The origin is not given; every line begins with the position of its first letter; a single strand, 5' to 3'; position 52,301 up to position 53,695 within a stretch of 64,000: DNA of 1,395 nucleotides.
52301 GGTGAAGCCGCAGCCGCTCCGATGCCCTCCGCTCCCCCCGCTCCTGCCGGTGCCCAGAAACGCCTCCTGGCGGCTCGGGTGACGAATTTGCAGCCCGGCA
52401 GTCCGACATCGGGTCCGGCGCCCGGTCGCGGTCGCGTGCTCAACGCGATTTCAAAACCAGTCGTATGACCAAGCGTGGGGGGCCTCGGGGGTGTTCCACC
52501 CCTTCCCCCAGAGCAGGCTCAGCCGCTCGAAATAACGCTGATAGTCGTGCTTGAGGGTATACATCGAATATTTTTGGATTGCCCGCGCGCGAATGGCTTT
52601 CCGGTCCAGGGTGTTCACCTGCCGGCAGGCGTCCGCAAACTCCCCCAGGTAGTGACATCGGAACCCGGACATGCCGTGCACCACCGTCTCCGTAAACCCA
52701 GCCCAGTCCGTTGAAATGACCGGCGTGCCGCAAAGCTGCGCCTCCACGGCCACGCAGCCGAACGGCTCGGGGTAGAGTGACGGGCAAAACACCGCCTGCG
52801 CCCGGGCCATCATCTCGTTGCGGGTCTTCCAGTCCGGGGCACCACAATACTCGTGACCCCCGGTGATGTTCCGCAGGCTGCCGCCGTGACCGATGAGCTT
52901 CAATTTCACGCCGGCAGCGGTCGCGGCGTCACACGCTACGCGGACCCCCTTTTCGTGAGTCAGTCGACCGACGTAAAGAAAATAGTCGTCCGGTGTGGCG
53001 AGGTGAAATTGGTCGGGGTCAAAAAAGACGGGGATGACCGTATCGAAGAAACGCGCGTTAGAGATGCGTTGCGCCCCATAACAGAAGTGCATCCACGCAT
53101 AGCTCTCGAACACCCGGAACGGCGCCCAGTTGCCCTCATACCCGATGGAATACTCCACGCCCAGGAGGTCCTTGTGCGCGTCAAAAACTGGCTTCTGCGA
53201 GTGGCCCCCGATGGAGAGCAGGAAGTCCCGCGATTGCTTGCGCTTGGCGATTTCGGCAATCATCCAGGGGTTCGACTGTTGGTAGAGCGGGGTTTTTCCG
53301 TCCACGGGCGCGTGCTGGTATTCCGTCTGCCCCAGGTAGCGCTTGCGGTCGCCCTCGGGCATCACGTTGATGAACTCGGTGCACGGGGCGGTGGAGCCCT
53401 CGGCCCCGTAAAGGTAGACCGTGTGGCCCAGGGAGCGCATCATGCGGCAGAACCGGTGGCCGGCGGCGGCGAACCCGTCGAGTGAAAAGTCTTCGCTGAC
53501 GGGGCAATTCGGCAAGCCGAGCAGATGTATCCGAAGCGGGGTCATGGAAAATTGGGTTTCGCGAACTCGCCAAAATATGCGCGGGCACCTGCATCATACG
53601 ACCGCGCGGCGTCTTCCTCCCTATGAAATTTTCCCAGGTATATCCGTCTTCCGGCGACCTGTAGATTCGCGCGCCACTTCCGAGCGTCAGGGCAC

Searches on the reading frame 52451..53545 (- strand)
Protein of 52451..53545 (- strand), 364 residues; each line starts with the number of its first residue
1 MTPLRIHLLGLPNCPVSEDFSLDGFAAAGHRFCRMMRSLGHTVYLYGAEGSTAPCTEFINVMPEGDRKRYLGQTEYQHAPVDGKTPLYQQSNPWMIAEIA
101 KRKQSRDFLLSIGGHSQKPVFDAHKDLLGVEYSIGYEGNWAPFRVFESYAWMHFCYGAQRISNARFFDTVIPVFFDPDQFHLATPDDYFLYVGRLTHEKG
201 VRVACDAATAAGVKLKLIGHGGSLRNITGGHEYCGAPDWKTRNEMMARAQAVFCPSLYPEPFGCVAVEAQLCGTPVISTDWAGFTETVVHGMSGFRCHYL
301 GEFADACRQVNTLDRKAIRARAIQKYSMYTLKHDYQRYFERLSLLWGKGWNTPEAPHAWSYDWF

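Call 37: search_protein_families(library=pfam, proteins=[window:52451-53545:-], max_evalue=0.01)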
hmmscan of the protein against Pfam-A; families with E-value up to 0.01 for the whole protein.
window:52451-53545:- (364 aa): 3 families
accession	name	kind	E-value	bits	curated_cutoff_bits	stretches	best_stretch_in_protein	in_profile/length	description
PF00534.26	Glycos_transf_1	-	3.7e-17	62.8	26.4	1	180-297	9-140/172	Glycosyl transferases group 1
PF13692.12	Glyco_trans_1_4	-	9.7e-16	58.7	27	1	188-309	3-138/142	Glycosyl transferases group 1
PF20706.3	GT4-conflict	-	0.00051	19.6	26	1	241-289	274-321/385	Family 4 Glycosyltransferase in conflict systems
